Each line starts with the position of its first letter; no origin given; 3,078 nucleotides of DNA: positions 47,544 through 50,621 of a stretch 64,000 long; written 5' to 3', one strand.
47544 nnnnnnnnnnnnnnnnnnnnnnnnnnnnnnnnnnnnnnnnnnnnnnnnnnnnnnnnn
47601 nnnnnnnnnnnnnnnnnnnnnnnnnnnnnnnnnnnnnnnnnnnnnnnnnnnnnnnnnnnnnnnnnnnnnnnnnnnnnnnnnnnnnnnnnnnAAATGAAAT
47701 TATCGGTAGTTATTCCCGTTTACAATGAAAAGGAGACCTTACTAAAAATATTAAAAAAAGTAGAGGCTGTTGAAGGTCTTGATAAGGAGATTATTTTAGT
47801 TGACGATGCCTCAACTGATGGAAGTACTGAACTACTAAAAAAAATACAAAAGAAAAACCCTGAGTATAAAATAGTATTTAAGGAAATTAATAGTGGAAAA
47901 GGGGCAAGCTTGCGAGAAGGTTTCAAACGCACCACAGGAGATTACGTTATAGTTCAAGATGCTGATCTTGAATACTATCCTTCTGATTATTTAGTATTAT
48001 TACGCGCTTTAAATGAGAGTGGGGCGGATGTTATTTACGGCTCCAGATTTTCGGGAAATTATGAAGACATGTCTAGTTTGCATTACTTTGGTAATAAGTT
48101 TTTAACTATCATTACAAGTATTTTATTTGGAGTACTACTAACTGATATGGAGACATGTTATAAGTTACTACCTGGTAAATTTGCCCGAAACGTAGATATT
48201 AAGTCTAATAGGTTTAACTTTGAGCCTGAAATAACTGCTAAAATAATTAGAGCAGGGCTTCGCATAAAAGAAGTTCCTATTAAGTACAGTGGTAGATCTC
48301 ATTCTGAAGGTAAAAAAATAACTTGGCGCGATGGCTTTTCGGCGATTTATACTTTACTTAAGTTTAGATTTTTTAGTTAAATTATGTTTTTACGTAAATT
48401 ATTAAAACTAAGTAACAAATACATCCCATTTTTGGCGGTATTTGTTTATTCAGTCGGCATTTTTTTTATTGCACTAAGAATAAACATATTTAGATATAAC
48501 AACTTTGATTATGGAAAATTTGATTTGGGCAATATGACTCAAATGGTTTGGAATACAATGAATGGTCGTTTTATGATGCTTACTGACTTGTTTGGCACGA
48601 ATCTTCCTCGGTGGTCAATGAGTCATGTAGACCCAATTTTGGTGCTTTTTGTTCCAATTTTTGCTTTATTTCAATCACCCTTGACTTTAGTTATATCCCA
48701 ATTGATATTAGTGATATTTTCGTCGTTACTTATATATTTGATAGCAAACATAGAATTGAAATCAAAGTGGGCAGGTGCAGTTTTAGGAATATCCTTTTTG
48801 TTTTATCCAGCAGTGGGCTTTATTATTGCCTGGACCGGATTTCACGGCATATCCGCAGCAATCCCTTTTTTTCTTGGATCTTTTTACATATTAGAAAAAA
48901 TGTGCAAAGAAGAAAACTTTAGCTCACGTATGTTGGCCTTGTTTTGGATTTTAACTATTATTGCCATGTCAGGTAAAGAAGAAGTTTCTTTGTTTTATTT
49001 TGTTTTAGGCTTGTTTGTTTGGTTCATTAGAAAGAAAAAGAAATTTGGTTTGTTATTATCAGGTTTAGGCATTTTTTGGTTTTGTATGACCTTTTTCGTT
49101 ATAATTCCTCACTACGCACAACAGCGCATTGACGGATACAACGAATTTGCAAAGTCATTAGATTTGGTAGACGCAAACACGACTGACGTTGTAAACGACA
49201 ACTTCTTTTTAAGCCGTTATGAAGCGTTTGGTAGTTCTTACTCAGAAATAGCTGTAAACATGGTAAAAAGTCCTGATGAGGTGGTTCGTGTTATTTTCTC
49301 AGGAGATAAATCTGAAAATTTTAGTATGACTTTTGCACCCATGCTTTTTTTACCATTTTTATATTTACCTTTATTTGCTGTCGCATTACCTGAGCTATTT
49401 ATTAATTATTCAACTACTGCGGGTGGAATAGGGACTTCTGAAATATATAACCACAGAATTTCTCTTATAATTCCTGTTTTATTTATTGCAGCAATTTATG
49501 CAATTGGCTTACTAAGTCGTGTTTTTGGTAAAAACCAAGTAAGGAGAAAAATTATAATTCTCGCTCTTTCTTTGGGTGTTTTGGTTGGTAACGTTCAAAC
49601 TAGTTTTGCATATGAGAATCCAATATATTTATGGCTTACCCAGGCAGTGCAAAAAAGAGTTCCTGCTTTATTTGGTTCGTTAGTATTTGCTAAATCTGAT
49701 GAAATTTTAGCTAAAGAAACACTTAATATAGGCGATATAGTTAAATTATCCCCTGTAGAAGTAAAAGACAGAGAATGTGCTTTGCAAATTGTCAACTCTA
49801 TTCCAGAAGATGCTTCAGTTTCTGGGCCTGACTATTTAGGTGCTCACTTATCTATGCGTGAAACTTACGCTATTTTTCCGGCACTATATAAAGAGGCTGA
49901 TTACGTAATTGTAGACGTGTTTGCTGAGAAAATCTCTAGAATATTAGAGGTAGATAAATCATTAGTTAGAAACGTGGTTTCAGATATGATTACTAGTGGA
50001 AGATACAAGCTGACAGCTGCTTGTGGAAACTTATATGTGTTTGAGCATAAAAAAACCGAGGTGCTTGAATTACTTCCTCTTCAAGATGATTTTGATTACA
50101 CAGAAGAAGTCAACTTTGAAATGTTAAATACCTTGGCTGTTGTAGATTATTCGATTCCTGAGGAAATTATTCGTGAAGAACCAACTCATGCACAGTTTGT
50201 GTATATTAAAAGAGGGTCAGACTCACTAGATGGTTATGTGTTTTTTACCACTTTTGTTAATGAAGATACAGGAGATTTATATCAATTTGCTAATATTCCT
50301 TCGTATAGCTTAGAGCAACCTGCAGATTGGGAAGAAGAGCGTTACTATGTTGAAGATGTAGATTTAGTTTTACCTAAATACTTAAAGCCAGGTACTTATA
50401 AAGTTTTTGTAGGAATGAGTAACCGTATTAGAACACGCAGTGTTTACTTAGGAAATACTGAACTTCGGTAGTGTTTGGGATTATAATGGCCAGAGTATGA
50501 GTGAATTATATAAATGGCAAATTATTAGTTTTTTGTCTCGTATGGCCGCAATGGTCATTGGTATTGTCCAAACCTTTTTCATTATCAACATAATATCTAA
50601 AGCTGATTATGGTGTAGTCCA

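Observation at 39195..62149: About 23-kb extracytoplasmic glycosylation cluster built around lipid-linked monosaccharide donors and five GT-C transferases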

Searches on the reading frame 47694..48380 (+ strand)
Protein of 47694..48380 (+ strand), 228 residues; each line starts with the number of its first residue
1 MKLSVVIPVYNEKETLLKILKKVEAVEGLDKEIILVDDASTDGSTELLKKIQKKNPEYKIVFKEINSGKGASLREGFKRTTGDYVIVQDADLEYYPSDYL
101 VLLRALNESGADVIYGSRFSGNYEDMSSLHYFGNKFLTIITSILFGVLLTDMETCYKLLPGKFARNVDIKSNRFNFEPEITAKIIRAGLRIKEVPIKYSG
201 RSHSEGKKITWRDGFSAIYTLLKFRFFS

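Call 3: search_protein_families(library=pfam, proteins=[window:47694-48380:+], max_evalue=0.01)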
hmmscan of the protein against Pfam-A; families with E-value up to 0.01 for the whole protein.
window:47694-48380:+ (228 aa): 3 families
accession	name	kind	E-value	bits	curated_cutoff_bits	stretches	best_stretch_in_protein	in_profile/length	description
PF00535.33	Glycos_transf_2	-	4.2e-35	121.6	23.3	1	4-126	1-123/168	Glycosyl transferase family 2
PF10111.15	Glyco_tranf_2_2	-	4.3e-06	26.9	27.3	1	4-100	1-99/276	Glycosyltransferase like family 2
PF13641.12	Glyco_tranf_2_3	-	1.6e-05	25.5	27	1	3-94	3-99/230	Glycosyltransferase like family 2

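Call 12: search_protein_families(library=ncbifam, proteins=[window:47694-48380:+], max_evalue=0.001)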
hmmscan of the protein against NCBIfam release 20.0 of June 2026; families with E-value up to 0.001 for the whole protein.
window:47694-48380:+ (228 aa): 22 families
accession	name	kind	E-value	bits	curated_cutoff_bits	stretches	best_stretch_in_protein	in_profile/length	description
TIGR04182.1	glyco_TIGR04182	equivalog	8.8e-30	104.1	325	1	3-223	2-216/293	S-layer glycoprotein N-glycosyltransferase AglJ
NF047588.1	GlcsyltransPgfSStrep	equivalog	5.2e-19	68.6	500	1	1-167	1-167/308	glycosyltransferase PgfS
NF007986.1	PRK10714.1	equivalog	2.8e-18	66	529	1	2-118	7-126/316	undecaprenyl-phosphate 4-deoxy-4-formamido-L-arabinose transferase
NF007482.0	PRK10073.1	equivalog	7.8e-18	64.6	423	1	2-114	7-118/334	glycosyltransferase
NF041391.1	DPhHxTase_Halo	equivalog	9.8e-17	60.6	375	1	9-202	3-187/213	dolichyl-phosphate hexose transferase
TIGR03937.1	PgaC_IcaA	equivalog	1.7e-16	60.2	422.3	1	2-101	46-147/407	poly-beta-1,6-N-acetyl-D-glucosamine synthase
NF058614.1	PPMAGASynPpgS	equivalog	6.7e-14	51.8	370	1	5-208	4-208/226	polyprenyl-phospho-N-acetylgalactosaminyl synthase PpgS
TIGR04283.1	glyco_like_mftF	equivalog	4.1e-13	49.4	182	1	3-124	1-116/221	TIGR04283 family arsenosugar biosynthesis glycosyltransferase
NF047683.1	TeichurnBiosyTuaG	equivalog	1.4e-11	44.6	400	1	3-96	8-101/252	teichuronic acid biosynthesis protein TuaG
NF041875.1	EPS_EpsD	equivalog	3.8e-11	43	370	1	3-116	1-114/325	exopolysaccharide biosynthesis glycosyltransferase EpsD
NF050050.1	ProtGlycPglI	equivalog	4.1e-11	42.8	500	1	2-111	3-113/306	GalNAc(5)-diNAcBac-PP-undecaprenol beta-1,3-glucosyltransferase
TIGR03111.1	glyc2_xrt_Gpos1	hypoth_equivalog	4.6e-11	42.2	363.95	1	3-91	51-141/439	TIGR03111 family XrtG-associated glycosyltransferase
NF010496.0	PRK13915.1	equivalog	1e-10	41.2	262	1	2-99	32-134/307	glucosyl-3-phosphoglycerate synthase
NF053739.1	GlytfEpsEBac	equivalog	1.1e-09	37.7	450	1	2-91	2-92/265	glycosyltransferase EpsE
NF038302.1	EPS_HpsE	equivalog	6.1e-09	35.3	300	1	1-125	1-130/307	hormogonium polysaccharide biosynthesis glycosyltransferase HpsE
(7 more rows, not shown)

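Call 50: search_solved_structures(query=window:47694-48380:+, max_evalue=0.001)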
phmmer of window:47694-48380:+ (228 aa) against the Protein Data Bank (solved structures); distinct sequences matched with E-value up to 0.001: 31.
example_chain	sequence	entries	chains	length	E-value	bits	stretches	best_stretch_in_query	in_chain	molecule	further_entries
5mlz_A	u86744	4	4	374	6.8e-19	71.3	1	1-207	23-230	Dolichol monophosphate mannose synthase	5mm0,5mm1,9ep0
9bhc_C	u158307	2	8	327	5.4e-16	61.8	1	2-151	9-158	Undecaprenyl-phosphate 4-deoxy-4-formamido-L-arabinose transferase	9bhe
8vxh_A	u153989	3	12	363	7.1e-16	61.4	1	2-151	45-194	Undecaprenyl-phosphate 4-deoxy-4-formamido-L-arabinose transferase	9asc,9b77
9hwj_A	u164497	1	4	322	1.7e-15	60.2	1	2-117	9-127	Undecaprenyl-phosphate 4-deoxy-4-formamido-L-arabinose transferase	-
3bcv_A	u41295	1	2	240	2.6e-09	40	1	2-112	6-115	Putative glycosyltransferase protein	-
5eke_A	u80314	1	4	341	4.5e-09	39.2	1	2-124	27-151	Uncharacterized glycosyltransferase sll0501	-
5ekp_C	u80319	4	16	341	4.5e-09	39.2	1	2-124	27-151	Uncharacterized glycosyltransferase sll0501 | Glycosyltransferase sll0501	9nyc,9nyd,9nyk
9nye_A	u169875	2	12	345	4.7e-09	39.2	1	2-124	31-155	Glycosyltransferase sll0501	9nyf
5hea_A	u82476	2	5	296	1.1e-08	37.9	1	3-129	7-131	Putative glycosyltransferase (GalT1)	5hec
5tze_C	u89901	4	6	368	1.9e-07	33.9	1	1-113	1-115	Glycosyl transferase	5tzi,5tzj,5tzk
5tz8_A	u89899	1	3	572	6.1e-07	32.2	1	1-101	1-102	Glycosyl transferase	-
6yv7_B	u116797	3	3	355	6.8e-07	32.1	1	3-98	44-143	Glycosyl transferase, family 2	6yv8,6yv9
6yv7_A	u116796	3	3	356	6.8e-07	32.1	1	3-98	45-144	Glycosyl transferase, family 2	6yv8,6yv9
6p61_A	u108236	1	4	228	7e-07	32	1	3-105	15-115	Glycosyltransferase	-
8bz4_A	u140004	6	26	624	2.5e-06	30.2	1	2-119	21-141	Glycosyltransferase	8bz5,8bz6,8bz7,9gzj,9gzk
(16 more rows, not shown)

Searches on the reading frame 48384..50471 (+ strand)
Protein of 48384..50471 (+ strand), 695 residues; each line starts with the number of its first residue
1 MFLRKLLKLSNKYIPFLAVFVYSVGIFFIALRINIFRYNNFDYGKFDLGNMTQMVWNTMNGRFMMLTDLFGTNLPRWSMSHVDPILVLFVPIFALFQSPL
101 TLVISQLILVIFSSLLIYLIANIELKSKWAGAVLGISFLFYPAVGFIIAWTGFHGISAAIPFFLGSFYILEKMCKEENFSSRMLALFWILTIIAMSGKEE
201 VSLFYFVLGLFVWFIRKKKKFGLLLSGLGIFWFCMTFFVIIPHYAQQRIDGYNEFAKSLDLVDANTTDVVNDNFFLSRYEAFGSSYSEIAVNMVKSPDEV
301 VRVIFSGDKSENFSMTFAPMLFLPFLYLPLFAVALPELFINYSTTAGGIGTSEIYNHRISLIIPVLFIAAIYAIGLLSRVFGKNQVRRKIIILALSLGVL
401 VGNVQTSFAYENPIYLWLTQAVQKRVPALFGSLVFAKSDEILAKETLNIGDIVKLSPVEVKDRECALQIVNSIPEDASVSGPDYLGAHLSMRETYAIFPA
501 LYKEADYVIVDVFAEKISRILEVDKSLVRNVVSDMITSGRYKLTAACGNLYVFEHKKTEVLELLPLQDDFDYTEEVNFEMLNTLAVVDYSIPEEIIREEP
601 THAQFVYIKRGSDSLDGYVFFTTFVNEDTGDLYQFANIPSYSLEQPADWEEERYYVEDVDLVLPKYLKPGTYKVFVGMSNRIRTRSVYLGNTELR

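Call 3: search_protein_families(library=pfam, proteins=[window:48384-50471:+], max_evalue=0.01)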
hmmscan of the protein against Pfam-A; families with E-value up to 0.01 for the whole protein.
window:48384-50471:+ (695 aa): 1 family
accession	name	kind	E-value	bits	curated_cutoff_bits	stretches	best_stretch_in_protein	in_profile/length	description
PF09852.15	DUF2079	-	3.9e-39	135.4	28.2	1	37-545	1-452/459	Predicted membrane protein (DUF2079)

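Call 12: search_protein_families(library=ncbifam, proteins=[window:48384-50471:+], max_evalue=0.001)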
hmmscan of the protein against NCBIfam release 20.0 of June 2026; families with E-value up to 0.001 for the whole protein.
window:48384-50471:+ (695 aa): 0 families

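Call 17: search_solved_structures(query=window:48384-50471:+, max_evalue=1)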
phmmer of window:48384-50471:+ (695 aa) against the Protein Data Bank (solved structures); distinct sequences matched with E-value up to 1: 1.
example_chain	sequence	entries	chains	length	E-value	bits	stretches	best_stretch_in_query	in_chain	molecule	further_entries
9eys_K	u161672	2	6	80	0.53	12.2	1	106-162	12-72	Photosystem I reaction center subunit PsaK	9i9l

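Call 45: find_homologous_proteins(query=window:48384-50471:+, max_evalue=0.001)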
Query window:48384-50471:+ (695 aa): 651 proteins with E <= 0.001 among 8000 candidates; the best 120 are listed.
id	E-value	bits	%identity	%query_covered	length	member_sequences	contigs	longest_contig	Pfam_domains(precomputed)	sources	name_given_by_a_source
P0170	0.0e+0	1548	100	100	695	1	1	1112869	PF09852.16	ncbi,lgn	ncbi:MAG: DUF2079 domain-containing protein [Patescibacteria group bacterium]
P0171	3.3e-260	884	58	98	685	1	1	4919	PF09852.16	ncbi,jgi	ncbi:MAG: DUF2079 domain-containing protein [Patescibacteria group bacterium]|jgi:uncharacterized me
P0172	5.9e-259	880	58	100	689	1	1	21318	PF09852.16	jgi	jgi:uncharacterized membrane protein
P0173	1.2e-258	879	56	98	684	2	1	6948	PF09852.16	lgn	-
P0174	2.1e-258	878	56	98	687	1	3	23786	PF09852.16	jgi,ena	-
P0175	5.7e-257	873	56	97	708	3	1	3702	PF09852.16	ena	-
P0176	1.3e-255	868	55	98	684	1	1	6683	PF09852.16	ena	-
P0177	3.3e-255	867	56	97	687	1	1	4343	PF09852.16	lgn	-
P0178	3.4e-255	867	55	97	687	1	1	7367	PF09852.16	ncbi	-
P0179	5.7e-255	866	57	96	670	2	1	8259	PF09852.16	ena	-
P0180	1.3e-254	865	58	96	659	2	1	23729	PF09852.16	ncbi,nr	ncbi:DUF2079 domain-containing protein [candidate division WWE3 bacterium]|nr:DUF2079 domain-contain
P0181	2.2e-254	864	57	100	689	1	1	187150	PF09852.16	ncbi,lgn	-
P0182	2.1e-253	861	56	96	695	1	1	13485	PF09852.16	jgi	jgi:uncharacterized membrane protein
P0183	9.9e-253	859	55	99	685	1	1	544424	PF09852.16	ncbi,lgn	-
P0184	6.9e-252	856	54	99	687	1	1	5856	PF09852.16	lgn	-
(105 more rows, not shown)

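Call 59: predict_structure(alignment_id=A2)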
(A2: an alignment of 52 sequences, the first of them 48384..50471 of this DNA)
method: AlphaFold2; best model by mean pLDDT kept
length: 695 residues; sequences in the alignment: 52
mean_pLDDT: 88.1   pTM: 0.85
mean pLDDT of the five models: 88.1, 87.8, 85.8, 83.8, 81.2
residues with pLDDT >= 90: 386; 70-90: 263; 50-70: 33; < 50: 13
segments of 3 or more residues with pLDDT < 50: 348-350, 427-436
pLDDT, mean of each block of 10 residues (from residue 1): 68 92 97 90 89 95 91 87 90 96 96 98 97 98 92 89 98 96 97 93 96 97 97 92 89 87 65 75 85 90 84 90 97 91 68 62 94 97 94 98 95 88 57 51 86 83 84 92 93 91 92 77 80 88 87 80 80 90 90 90 93 87 90 88 87 91 86 93 88 94
secondary structure, 60 per line:
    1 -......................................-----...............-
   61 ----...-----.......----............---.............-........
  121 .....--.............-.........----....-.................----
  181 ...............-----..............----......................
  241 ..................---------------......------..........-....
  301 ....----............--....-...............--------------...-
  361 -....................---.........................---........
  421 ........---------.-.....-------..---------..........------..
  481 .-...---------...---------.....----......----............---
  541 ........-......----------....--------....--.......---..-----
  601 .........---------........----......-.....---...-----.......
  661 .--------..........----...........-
elements in order (helices of 4 or more, strands of 3 or more residues): H2-39 H45-59 E65-67 E73-75 H76-79 H84-95 H99-111 H113-125 H128-140 H142-150 H155-158 H160-176 H181-195 H201-214 H219-258 H274-279 H286-295 H297-304 H309-320 H323-326 H328-342 H362-381 H385-409 H413-428 H440-444 H463-472 E479-481 E495-497 E507-511 H516-521 H526-537 E541-548 E550-555 E566-569 E578-581 E584-590 E601-609 E619-626 E631-636 H638-642 E654-661 E670-679 E684-694

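Call 63: fold_search(model_id=the predicted structure, library=pdb)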
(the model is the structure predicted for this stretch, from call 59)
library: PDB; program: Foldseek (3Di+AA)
matches with E <= 10: 1441; with E <= 0.001: 20
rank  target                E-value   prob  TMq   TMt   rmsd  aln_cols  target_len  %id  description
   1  8b6l_I                3.2e-06  1.00  0.40  0.40  15.2       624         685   12  Subtomogram average of the human Sec61-TRAP-OSTA-translocon (released 2022-12-07)
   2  8pn9_A                4.1e-06  1.00  0.42  0.44  14.4       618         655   11  Structure of human oligosaccharyltransferase OST-A complex bound to NGI-1 (released 2024-05-08)
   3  7zlg_A                6.8e-06  1.00  0.35  0.36  15.7       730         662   11  Cryo-EM structure of C-mannosyltransferase CeDPY19, in complex with acceptor peptide and bound to CMT2-Fab and anti-Fa (released 2023-01-11)
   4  6ftg_5                7.1e-06  1.00  0.40  0.43  13.7       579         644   15  Subtomogram average of OST-containing ribosome-translocon complexes from canine rough microsomal membranes (released 2018-03-21)
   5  7zlh_A                9.2e-06  1.00  0.35  0.37  15.7       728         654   11  Cryo-EM structure of C-mannosyltransferase CeDPY19, in apo state, bound to CMT2-Fab and anti-Fab nanobody (released 2023-01-11)
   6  9n9j_I                1.3e-05  1.00  0.40  0.40  16.0       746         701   10  Structure of a GRP94 folding intermediate engaged with a CCDC134- and FKBP11-bound secretory translocon (released 2025-11-19)
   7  7zli_A                2.0e-05  1.00  0.41  0.42  14.6       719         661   11  Cryo-EM structure of C-mannosyltransferase CeDPY19, in complex with Dol25-P-Man and bound to CMT2-Fab and anti-Fab nan (released 2023-01-11)
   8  7e9s_A                4.6e-05  1.00  0.35  0.30  19.7       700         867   12  Archaeal oligosaccharyltransferase AglB from Archaeoglobus fulgidus in complex with an inhibitory peptide and a dolich (released 2021-09-08)
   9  6s7o_A                5.0e-05  1.00  0.40  0.42  14.6       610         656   13  Cryo-EM structure of human oligosaccharyltransferase complex OST-A (released 2019-12-18)
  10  3wak                  5.4e-05  1.00  0.39  0.33  17.8       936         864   10  Crystal structure of the Archaeoglobus fulgidus oligosaccharyltransferase (O29867_ARCFU) in the apo form (released 2013-10-30)
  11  7oci_F                6.4e-05  1.00  0.38  0.41  12.3       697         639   12  Cryo-EM structure of yeast Ost6p containing oligosaccharyltransferase complex (released 2022-02-16)
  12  6s7t_A                7.6e-05  1.00  0.37  0.37  15.5       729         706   12  Cryo-EM structure of human oligosaccharyltransferase complex OST-B (released 2019-12-18)
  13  6ezn_F                8.6e-05  1.00  0.40  0.42  14.8       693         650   12  Cryo-EM structure of the yeast oligosaccharyltransferase (OST) complex (released 2018-01-17)
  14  8agb_A                1.6e-04  1.00  0.36  0.39  12.6       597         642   13  Structure of yeast oligosaccharylransferase complex with lipid-linked oligosaccharide bound (released 2022-12-07)
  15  5f15                  1.8e-04  1.00  0.39  0.49  13.4       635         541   11  Crystal Structure of ArnT from Cupriavidus metallidurans bound to Undecaprenyl phosphate (released 2016-02-17)
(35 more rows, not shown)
